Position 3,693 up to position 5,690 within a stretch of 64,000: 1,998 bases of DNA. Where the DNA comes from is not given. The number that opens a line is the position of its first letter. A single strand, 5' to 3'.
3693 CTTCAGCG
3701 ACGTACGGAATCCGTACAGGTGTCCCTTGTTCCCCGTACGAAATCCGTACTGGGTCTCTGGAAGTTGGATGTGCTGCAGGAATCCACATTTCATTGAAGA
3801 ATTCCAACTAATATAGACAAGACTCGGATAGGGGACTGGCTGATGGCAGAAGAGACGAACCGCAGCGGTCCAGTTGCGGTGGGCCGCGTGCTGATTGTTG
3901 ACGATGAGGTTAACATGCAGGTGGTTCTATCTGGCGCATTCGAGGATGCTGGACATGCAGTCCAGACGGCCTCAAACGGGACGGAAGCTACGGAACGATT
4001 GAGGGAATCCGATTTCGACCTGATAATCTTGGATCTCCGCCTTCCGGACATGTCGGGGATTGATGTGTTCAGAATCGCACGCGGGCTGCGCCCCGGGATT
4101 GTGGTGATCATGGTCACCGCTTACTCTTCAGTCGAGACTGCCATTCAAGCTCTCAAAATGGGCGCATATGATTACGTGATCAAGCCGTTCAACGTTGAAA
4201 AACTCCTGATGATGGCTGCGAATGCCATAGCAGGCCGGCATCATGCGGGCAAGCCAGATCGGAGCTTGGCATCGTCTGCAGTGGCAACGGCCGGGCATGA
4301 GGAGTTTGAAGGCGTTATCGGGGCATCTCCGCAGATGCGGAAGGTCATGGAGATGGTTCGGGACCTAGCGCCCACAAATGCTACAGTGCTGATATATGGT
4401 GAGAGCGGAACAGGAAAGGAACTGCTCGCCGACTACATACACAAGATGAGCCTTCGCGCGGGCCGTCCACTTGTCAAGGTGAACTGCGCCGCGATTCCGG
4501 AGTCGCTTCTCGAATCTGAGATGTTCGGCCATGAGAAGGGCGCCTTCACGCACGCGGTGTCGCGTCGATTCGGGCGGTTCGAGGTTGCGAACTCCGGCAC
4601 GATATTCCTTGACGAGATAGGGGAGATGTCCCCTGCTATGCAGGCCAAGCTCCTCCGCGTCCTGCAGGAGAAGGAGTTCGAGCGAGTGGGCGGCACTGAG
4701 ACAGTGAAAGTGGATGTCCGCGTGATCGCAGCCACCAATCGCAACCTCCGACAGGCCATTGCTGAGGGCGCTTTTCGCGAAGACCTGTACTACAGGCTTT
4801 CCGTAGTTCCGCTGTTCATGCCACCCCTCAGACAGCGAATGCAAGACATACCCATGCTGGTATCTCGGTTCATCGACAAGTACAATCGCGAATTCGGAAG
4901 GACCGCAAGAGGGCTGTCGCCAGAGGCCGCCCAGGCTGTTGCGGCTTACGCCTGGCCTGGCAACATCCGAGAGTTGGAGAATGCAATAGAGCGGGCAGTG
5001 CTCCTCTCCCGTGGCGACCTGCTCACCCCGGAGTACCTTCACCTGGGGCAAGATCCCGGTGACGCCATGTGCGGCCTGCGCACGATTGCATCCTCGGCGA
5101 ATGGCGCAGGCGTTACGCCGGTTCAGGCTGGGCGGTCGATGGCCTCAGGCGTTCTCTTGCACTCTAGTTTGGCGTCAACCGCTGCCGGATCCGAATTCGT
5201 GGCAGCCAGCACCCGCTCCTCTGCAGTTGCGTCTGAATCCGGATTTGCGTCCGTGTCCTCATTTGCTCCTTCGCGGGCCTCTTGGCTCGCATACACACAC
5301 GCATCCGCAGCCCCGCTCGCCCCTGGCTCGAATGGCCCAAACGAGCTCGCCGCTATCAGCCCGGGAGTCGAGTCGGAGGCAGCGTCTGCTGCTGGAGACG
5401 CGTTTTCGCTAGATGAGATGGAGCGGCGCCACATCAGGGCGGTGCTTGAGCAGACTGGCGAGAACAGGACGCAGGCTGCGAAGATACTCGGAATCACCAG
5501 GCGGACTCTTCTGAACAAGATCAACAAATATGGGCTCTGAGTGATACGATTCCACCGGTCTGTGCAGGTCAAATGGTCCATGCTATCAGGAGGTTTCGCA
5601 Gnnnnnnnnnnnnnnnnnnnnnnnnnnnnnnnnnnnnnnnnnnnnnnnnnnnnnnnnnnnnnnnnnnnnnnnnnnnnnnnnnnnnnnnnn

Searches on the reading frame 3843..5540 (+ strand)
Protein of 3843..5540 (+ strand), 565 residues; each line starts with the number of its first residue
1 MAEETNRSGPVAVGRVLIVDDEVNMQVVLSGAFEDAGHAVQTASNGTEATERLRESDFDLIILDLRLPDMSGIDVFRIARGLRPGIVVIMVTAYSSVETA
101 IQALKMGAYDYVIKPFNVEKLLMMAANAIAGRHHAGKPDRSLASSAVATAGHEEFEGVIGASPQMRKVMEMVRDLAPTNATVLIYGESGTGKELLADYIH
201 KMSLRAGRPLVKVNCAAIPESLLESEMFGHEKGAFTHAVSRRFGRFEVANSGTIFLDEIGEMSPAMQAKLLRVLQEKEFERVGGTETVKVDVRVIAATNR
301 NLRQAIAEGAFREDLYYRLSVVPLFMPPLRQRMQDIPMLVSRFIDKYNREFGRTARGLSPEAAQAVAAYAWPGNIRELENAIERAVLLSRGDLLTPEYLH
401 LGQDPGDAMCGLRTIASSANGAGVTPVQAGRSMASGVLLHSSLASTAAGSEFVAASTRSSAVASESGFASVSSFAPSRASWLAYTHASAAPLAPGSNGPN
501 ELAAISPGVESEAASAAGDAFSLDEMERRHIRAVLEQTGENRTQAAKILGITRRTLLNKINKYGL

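Call 4: search_protein_families(library=pfam, proteins=[window:3843-5540:+], max_evalue=0.01)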
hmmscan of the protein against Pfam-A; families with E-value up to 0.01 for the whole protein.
window:3843-5540:+ (565 aa): 12 families
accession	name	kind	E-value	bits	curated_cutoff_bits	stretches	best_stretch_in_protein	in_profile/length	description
PF00158.32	Sigma54_activat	-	3.4e-73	245.3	20.2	1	158-324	1-167/168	Sigma-54 interaction domain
PF00072.30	Response_reg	-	5.9e-29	100.9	30.2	1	16-124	1-109/111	Response regulator receiver domain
PF25601.1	AAA_lid_14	-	1.1e-23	83.3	27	1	330-399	1-70/87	AAA+ ATPase lid domain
PF14532.12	Sigma54_activ_2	-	3.3e-21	76.4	25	1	159-329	1-138/138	Sigma-54 interaction domain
PF02954.25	HTH_8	-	7.1e-13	48.5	22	1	523-563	2-42/42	Bacterial regulatory protein, Fis family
PF07728.20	AAA_5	-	2.1e-10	41.2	22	1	182-301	2-124/139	AAA domain (dynein-related subfamily)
PF00004.35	AAA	-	7.7e-08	33.3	21.2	1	182-303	1-115/131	ATPase family associated with various cellular activities (AAA)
PF18024.7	HTH_50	-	0.00032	20.8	27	1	523-565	8-49/50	Helix-turn-helix domain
PF20030.5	bpMoxR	-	0.0008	19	27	1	253-305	100-150/205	MoxR domain in the MoxR-vWA-beta-propeller ternary systems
PF07724.20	AAA_2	-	0.00083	19.9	27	1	180-307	4-132/166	AAA domain (Cdc48 subfamily)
PF07726.17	AAA_3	-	0.0049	17.2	27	0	182-299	2-111/131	ATPase family associated with various cellular activities (AAA)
PF01078.27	Mg_chelatase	-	0.005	16.7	20.3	0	243-299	99-157/207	Magnesium chelatase, subunit ChlI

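Call 10: find_encoding_contigs(protein=window:3843-5540:+, flank=6000, max_places=6)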
Protein window:3843-5540:+ (565 aa): no gene with exactly this product is on record in the collection.

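Call 21: find_homologous_proteins(query=window:3843-5540:+, max_evalue=1e-80)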
Query window:3843-5540:+ (565 aa): 7327 proteins with E <= 1e-80 among 8000 candidates; the best 120 are listed.
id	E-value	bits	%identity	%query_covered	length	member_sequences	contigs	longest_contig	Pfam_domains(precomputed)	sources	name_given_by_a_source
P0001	0.0e+0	1219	100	100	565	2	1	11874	PF00158.33,PF25601.2,PF02954.26,PF00004.36,PF14532.13,PF07728.21,PF00072.31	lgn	-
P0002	4.0e-196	671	67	70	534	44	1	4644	PF00158.33,PF25601.2,PF02954.26,PF00004.36,PF14532.13,PF07728.21,PF00072.31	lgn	-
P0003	4.1e-196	671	67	69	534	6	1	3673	PF00158.33,PF25601.2,PF02954.26,PF00004.36,PF14532.13,PF07728.21,PF00072.31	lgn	-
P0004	6.4e-196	670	71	69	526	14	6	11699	PF00158.33,PF25601.2,PF02954.26,PF14532.13,PF07728.21,PF00072.31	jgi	-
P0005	9.7e-196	670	68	69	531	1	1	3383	PF00158.33,PF25601.2,PF02954.26,PF14532.13,PF07728.21,PF00072.31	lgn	-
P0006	1.8e-195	669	71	69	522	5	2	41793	PF00158.33,PF25601.2,PF02954.26,PF00004.36,PF14532.13,PF07728.21,PF00072.31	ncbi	-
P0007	5.1e-195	667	69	72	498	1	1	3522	PF00158.33,PF25601.2,PF02954.26,PF00004.36,PF14532.13,PF07728.21,PF00072.31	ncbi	-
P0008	1.2e-194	666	59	98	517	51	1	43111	PF00158.33,PF25601.2,PF02954.26,PF14532.13,PF07728.21,PF00072.31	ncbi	-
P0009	1.7e-193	662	55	98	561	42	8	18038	PF00158.33,PF25601.2,PF02954.26,PF00004.36,PF14532.13,PF07728.21,PF00072.31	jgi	jgi:DNA-binding NtrC family response regulator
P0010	6.5e-193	660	59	98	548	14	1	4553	PF00158.33,PF25601.2,PF02954.26,PF00004.36,PF14532.13,PF07728.21,PF00072.31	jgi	-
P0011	2.0e-190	652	68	69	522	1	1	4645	PF00158.33,PF25601.2,PF02954.26,PF00004.36,PF14532.13,PF07728.21,PF00072.31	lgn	-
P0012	2.8e-188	645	65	71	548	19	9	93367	PF00158.33,PF25601.2,PF02954.26,PF00004.36,PF14532.13,PF07728.21,PF00072.31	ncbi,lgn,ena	-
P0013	2.4e-186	639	55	100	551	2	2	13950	PF00158.33,PF25601.2,PF02954.26,PF00004.36,PF14532.13,PF07728.21,PF00072.31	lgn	-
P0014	1.2e-183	630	66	70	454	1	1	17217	PF00158.33,PF25601.2,PF02954.26,PF00004.36,PF14532.13,PF07728.21,PF00072.31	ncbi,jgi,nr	ncbi:MAG: sigma-54 dependent transcriptional regulator [Firmicutes bacterium]|jgi:DNA-binding NtrC f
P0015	4.0e-182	625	67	69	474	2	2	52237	PF00158.33,PF25601.2,PF02954.26,PF00004.36,PF14532.13,PF07728.21,PF00072.31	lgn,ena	-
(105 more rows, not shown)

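Call 22: find_encoding_contigs(protein=P0001, flank=5000, max_places=3)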
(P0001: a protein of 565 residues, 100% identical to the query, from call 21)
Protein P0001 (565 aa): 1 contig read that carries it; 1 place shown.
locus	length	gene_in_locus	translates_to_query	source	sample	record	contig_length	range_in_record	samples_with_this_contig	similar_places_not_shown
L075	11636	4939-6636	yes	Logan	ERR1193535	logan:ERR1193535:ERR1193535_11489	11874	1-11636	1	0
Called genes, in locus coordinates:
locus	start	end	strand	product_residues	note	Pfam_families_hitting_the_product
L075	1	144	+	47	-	?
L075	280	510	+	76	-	PF02599:CsrA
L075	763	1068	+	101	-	PF03646:FlaG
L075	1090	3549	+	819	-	PF02465:FliD_N, PF07195:FliD_C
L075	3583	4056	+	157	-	PF02561:FliS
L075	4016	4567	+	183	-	PF05130:FlgN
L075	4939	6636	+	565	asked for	PF00072:Response_reg, PF00158:Sigma54_activat, PF14532:Sigma54_activ_2, PF00004:AAA, PF07728:AAA_5, PF25601:AAA_lid_14, PF02954:HTH_8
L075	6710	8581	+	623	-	PF00989:PAS, PF08448:PAS_4 (weak), PF00512:HisKA, PF02518:HATPase_c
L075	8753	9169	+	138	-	PF00460:Flg_bb_rod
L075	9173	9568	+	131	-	PF00460:Flg_bb_rod, PF06429:Flg_bbr_C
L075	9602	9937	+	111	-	PF02049:FliE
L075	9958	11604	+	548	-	PF01514:YscJ_FliF, PF08345:YscJ_FliF_C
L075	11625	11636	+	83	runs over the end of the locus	?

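Call 23: find_encoding_contigs(protein=P0006, flank=5000, max_places=3)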
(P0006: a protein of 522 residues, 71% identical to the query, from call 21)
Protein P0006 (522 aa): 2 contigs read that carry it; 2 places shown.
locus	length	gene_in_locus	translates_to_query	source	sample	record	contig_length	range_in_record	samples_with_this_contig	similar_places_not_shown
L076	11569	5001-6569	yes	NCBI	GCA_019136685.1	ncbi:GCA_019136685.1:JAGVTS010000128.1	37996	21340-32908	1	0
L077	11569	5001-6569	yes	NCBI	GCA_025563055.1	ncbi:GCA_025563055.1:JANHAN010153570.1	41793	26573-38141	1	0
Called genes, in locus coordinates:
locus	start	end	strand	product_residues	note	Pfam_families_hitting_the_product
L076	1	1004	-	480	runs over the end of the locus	PF00672:HAMP, PF00512:HisKA, PF02518:HATPase_c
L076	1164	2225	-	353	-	PF02653:BPD_transp_2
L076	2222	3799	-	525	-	PF13401:AAA_22 (faint), PF00005:ABC_tran, PF13304:AAA_21 (faint), PF00005:ABC_tran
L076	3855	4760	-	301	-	PF00532:Peripla_BP_1, PF13407:Peripla_BP_4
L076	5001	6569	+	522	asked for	PF00072:Response_reg, PF00158:Sigma54_activat, PF14532:Sigma54_activ_2, PF00004:AAA (weak), PF07728:AAA_5 (weak), PF25601:AAA_lid_14, PF02954:HTH_8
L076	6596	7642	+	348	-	PF00989:PAS (weak), PF08448:PAS_4 (weak)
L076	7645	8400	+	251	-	PF00512:HisKA, PF02518:HATPase_c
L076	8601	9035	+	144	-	PF00460:Flg_bb_rod (weak)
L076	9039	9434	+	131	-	PF00460:Flg_bb_rod, PF06429:Flg_bbr_C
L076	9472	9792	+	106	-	PF02049:FliE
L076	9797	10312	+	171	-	PF01514:YscJ_FliF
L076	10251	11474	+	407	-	PF01514:YscJ_FliF, PF08345:YscJ_FliF_C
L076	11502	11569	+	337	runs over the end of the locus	PF03448:MgtE_N (faint), PF14842:FliG_N, PF14841:FliG_M, PF14842:FliG_N (weak), PF01706:FliG_C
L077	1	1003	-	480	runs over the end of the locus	PF00672:HAMP, PF00512:HisKA, PF02518:HATPase_c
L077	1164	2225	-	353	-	PF02653:BPD_transp_2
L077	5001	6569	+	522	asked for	PF00072:Response_reg, PF00158:Sigma54_activat, PF14532:Sigma54_activ_2, PF00004:AAA (weak), PF07728:AAA_5 (weak), PF25601:AAA_lid_14, PF02954:HTH_8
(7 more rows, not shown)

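Call 24: find_encoding_contigs(protein=P0008, flank=5000, max_places=3)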
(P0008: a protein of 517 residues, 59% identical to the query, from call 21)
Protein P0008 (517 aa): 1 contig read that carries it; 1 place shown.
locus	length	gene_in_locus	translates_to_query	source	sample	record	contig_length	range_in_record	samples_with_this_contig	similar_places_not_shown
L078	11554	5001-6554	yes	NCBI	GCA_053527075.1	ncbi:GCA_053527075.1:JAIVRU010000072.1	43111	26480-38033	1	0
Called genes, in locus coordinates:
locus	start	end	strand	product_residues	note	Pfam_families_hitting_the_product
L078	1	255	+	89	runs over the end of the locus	PF02599:CsrA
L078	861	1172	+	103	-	PF03646:FlaG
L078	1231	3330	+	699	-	PF02465:FliD_N, PF07195:FliD_C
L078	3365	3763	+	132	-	PF02561:FliS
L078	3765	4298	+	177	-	PF05130:FlgN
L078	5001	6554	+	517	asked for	PF00072:Response_reg, PF00158:Sigma54_activat, PF14532:Sigma54_activ_2, PF07728:AAA_5, PF25601:AAA_lid_14, PF02954:HTH_8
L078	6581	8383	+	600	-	PF00989:PAS (weak), PF08448:PAS_4, PF00512:HisKA, PF02518:HATPase_c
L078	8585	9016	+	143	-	PF00460:Flg_bb_rod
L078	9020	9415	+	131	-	PF00460:Flg_bb_rod, PF06429:Flg_bbr_C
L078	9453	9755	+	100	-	PF02049:FliE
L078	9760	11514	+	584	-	PF01514:YscJ_FliF, PF08345:YscJ_FliF_C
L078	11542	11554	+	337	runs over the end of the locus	PF03448:MgtE_N (faint), PF14842:FliG_N, PF14841:FliG_M, PF14842:FliG_N (weak), PF01706:FliG_C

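Call 25: find_encoding_contigs(protein=P0012, flank=5000, max_places=3)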
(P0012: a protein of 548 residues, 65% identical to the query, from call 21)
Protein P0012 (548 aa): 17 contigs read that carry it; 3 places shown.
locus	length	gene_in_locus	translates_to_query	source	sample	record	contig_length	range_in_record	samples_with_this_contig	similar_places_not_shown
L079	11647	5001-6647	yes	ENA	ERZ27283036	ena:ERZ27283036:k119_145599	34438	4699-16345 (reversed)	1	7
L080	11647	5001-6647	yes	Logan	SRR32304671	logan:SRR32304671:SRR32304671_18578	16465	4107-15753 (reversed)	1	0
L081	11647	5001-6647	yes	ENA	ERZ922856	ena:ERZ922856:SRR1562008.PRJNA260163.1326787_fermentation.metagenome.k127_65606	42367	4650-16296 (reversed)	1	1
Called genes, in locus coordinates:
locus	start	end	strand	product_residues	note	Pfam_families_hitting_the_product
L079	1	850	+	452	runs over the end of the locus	PF10117:McrBC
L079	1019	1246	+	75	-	PF02599:CsrA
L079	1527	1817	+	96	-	PF03646:FlaG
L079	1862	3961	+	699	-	PF02465:FliD_N, PF07195:FliD_C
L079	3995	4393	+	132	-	PF02561:FliS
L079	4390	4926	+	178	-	PF05130:FlgN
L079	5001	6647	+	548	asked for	PF00072:Response_reg, PF00158:Sigma54_activat, PF14532:Sigma54_activ_2, PF00004:AAA (weak), PF07728:AAA_5 (weak), PF25601:AAA_lid_14, PF02954:HTH_8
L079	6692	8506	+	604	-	PF00989:PAS (weak), PF08448:PAS_4, PF12860:PAS_7 (weak), PF13426:PAS_9 (weak), PF00512:HisKA, PF02518:HATPase_c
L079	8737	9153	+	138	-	PF00460:Flg_bb_rod (weak)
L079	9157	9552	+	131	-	PF00460:Flg_bb_rod (weak), PF06429:Flg_bbr_C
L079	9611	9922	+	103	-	PF02049:FliE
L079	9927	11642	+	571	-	PF01514:YscJ_FliF, PF08345:YscJ_FliF_C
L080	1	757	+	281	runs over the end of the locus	PF00145:DNA_methylase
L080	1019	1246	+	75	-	PF02599:CsrA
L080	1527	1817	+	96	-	PF03646:FlaG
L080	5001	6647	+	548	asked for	PF00072:Response_reg, PF00158:Sigma54_activat, PF14532:Sigma54_activ_2, PF00004:AAA (weak), PF07728:AAA_5 (weak), PF25601:AAA_lid_14, PF02954:HTH_8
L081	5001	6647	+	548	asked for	PF00072:Response_reg, PF00158:Sigma54_activat, PF14532:Sigma54_activ_2, PF00004:AAA (weak), PF07728:AAA_5 (weak), PF25601:AAA_lid_14, PF02954:HTH_8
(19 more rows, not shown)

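Call 31: list_cluster_members(proteins=[P0006, P0008, P0012, P0014, P0015, P0009])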
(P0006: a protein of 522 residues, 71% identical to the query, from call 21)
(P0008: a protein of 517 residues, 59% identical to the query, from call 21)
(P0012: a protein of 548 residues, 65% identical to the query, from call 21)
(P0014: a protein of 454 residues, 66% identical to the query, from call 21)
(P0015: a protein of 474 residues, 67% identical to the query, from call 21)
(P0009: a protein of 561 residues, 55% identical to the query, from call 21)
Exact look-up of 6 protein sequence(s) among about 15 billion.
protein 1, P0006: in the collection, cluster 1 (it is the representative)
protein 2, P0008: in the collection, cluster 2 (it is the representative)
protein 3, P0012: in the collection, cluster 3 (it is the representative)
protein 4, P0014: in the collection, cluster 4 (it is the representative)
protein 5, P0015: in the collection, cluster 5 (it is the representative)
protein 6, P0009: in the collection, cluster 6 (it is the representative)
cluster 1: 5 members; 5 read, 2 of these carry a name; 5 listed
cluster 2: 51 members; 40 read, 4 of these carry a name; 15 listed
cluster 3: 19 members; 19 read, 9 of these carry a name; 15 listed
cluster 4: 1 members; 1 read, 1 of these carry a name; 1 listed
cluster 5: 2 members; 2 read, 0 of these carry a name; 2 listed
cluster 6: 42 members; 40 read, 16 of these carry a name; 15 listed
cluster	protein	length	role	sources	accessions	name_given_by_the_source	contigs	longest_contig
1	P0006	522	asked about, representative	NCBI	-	-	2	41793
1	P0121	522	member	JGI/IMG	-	two-component system response regulator AtoC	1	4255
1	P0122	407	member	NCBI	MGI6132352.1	MAG: sigma-54 dependent transcriptional regulator, partial [Bacillota bacterium]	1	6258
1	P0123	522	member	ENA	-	-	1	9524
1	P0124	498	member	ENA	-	-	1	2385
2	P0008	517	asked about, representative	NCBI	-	-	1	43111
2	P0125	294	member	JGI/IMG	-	transcriptional regulator with GAF, ATPase, and Fis domain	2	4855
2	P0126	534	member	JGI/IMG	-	DNA-binding NtrC family response regulator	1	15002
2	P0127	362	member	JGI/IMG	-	transcriptional regulator with GAF, ATPase, and Fis domain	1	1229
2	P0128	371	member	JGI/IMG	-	Nif-specific regulatory protein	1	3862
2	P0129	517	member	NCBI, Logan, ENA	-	-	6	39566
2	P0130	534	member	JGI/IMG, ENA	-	-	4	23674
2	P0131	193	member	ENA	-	-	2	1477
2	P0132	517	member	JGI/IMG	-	-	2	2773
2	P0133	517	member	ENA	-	-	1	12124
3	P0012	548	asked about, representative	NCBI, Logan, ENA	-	-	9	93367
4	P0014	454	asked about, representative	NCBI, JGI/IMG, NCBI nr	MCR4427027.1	MAG: sigma-54 dependent transcriptional regulator [Firmicutes bacterium] | DNA-binding NtrC family response regulator | sigma-54 dependent transcriptional regulator [Bacillota bacterium]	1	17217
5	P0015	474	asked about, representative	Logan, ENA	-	-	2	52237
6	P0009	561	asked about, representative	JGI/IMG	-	DNA-binding NtrC family response regulator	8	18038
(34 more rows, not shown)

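Call 32: find_encoding_contigs(protein=P0009, flank=3000, max_places=3)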
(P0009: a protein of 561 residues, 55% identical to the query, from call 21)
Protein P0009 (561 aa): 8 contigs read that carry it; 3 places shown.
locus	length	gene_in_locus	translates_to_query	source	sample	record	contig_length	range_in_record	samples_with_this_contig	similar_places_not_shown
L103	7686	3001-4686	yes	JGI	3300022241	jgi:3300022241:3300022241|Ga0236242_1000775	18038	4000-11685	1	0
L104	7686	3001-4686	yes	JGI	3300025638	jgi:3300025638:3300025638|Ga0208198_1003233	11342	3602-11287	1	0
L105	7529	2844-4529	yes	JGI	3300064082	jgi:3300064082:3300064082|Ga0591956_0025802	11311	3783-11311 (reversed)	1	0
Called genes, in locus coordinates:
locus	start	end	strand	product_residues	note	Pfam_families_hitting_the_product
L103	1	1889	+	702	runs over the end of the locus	PF02465:FliD_N, PF07196:Flagellin_IN (weak), PF07195:FliD_C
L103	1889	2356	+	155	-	PF02561:FliS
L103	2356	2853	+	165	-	PF05130:FlgN, PF05400:FliT (faint)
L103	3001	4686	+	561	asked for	PF00072:Response_reg, PF00158:Sigma54_activat, PF14532:Sigma54_activ_2, PF00004:AAA (weak), PF07728:AAA_5 (weak), PF25601:AAA_lid_14, PF02954:HTH_8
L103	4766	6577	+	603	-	PF00989:PAS (faint), PF08448:PAS_4, PF13426:PAS_9 (weak), PF00512:HisKA, PF02518:HATPase_c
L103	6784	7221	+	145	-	-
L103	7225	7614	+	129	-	PF00460:Flg_bb_rod, PF06429:Flg_bbr_C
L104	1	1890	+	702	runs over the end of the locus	PF02465:FliD_N, PF07196:Flagellin_IN (weak), PF07195:FliD_C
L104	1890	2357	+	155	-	PF02561:FliS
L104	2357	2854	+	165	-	PF05130:FlgN, PF05400:FliT (faint)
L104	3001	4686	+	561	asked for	PF00072:Response_reg, PF00158:Sigma54_activat, PF14532:Sigma54_activ_2, PF00004:AAA (weak), PF07728:AAA_5 (weak), PF25601:AAA_lid_14, PF02954:HTH_8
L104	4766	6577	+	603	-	PF08448:PAS_4, PF13426:PAS_9 (weak), PF00512:HisKA, PF02518:HATPase_c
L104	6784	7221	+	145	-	-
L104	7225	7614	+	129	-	PF00460:Flg_bb_rod, PF06429:Flg_bbr_C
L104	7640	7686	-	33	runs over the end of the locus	?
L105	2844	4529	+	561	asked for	PF00072:Response_reg, PF00158:Sigma54_activat, PF14532:Sigma54_activ_2, PF00004:AAA (weak), PF07728:AAA_5 (weak), PF25601:AAA_lid_14, PF02954:HTH_8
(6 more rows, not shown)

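Call 33: find_encoding_contigs(protein=P0013, flank=3000, max_places=2)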
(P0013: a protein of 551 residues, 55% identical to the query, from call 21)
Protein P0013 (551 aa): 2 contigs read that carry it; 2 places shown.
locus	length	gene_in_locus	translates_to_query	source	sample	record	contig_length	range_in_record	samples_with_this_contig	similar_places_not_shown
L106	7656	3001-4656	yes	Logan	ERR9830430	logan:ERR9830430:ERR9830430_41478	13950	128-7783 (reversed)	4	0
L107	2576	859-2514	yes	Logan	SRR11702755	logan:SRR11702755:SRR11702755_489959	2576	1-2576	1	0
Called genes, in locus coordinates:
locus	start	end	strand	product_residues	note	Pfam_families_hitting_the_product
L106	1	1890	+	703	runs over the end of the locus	PF02465:FliD_N, PF07195:FliD_C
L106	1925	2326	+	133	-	PF02561:FliS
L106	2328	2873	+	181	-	PF05130:FlgN, PF05400:FliT (faint)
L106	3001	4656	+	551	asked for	PF00072:Response_reg, PF00158:Sigma54_activat, PF14532:Sigma54_activ_2, PF00004:AAA (weak), PF07728:AAA_5 (weak), PF25601:AAA_lid_14, PF02954:HTH_8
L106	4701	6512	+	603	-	PF12860:PAS_7 (faint), PF00989:PAS (faint), PF08448:PAS_4, PF13426:PAS_9 (faint), PF00512:HisKA, PF02518:HATPase_c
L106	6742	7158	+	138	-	PF00460:Flg_bb_rod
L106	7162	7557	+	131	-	PF00460:Flg_bb_rod, PF06429:Flg_bbr_C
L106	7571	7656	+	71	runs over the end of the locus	?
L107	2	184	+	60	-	?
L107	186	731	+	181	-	PF05130:FlgN, PF05400:FliT (faint)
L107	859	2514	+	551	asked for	PF00072:Response_reg, PF00158:Sigma54_activat, PF14532:Sigma54_activ_2, PF00004:AAA (weak), PF07728:AAA_5 (weak), PF25601:AAA_lid_14, PF02954:HTH_8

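Call 34: find_encoding_contigs(protein=P0004, flank=3000, max_places=3)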
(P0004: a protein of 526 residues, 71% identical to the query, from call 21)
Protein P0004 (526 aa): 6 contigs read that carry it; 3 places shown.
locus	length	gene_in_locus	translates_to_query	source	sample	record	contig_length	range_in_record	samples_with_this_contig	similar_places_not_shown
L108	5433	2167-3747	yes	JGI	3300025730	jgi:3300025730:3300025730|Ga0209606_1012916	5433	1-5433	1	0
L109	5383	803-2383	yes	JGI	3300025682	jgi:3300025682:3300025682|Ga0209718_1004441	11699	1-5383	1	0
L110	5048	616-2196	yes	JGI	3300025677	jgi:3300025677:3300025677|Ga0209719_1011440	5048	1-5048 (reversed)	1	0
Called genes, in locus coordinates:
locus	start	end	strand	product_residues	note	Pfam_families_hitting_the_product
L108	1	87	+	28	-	?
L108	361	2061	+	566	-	PF01609:DDE_Tnp_1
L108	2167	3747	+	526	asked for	PF00072:Response_reg, PF00158:Sigma54_activat, PF14532:Sigma54_activ_2, PF07728:AAA_5, PF25601:AAA_lid_14, PF02954:HTH_8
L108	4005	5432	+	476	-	?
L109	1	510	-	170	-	?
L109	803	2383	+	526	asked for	PF00072:Response_reg, PF00158:Sigma54_activat, PF14532:Sigma54_activ_2, PF07728:AAA_5, PF25601:AAA_lid_14, PF02954:HTH_8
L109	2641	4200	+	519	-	PF00989:PAS, PF08448:PAS_4, PF00512:HisKA, PF02518:HATPase_c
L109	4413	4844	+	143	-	PF00460:Flg_bb_rod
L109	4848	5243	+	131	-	PF00460:Flg_bb_rod, PF06429:Flg_bbr_C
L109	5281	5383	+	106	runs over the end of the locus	PF02049:FliE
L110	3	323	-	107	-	?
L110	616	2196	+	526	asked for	PF00072:Response_reg, PF00158:Sigma54_activat, PF14532:Sigma54_activ_2, PF07728:AAA_5, PF25601:AAA_lid_14, PF02954:HTH_8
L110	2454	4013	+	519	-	PF00989:PAS, PF08448:PAS_4, PF00512:HisKA, PF02518:HATPase_c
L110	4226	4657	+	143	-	PF00460:Flg_bb_rod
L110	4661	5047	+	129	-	?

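Call 75: find_encoding_contigs(protein=P0002, flank=4000, max_places=4)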
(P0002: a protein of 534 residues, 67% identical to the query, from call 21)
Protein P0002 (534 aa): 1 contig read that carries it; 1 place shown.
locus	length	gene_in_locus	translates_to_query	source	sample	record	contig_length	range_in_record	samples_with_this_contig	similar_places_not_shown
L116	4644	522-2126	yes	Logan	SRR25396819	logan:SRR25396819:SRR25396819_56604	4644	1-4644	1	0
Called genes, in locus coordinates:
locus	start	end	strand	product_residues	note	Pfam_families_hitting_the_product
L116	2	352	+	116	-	?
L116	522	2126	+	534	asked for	PF00072:Response_reg, PF00158:Sigma54_activat, PF14532:Sigma54_activ_2, PF00004:AAA (weak), PF07728:AAA_5, PF25601:AAA_lid_14, PF02954:HTH_8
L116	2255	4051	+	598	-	PF00989:PAS, PF08448:PAS_4, PF13426:PAS_9, PF00512:HisKA, PF02518:HATPase_c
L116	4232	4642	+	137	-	?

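Call 76: find_encoding_contigs(protein=P0011, flank=4000, max_places=4)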
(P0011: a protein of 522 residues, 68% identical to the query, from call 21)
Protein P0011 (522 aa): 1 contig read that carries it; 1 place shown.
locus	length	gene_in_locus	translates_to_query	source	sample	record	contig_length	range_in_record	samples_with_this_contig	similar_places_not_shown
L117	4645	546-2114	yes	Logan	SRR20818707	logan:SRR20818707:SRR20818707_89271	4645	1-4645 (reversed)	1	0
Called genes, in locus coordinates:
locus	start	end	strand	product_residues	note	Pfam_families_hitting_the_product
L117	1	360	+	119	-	?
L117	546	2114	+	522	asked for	PF00072:Response_reg, PF00158:Sigma54_activat, PF14532:Sigma54_activ_2, PF00004:AAA (faint), PF07728:AAA_5, PF25601:AAA_lid_14, PF02954:HTH_8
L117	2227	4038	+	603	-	PF08448:PAS_4, PF13426:PAS_9 (weak), PF00512:HisKA, PF02518:HATPase_c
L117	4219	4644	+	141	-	?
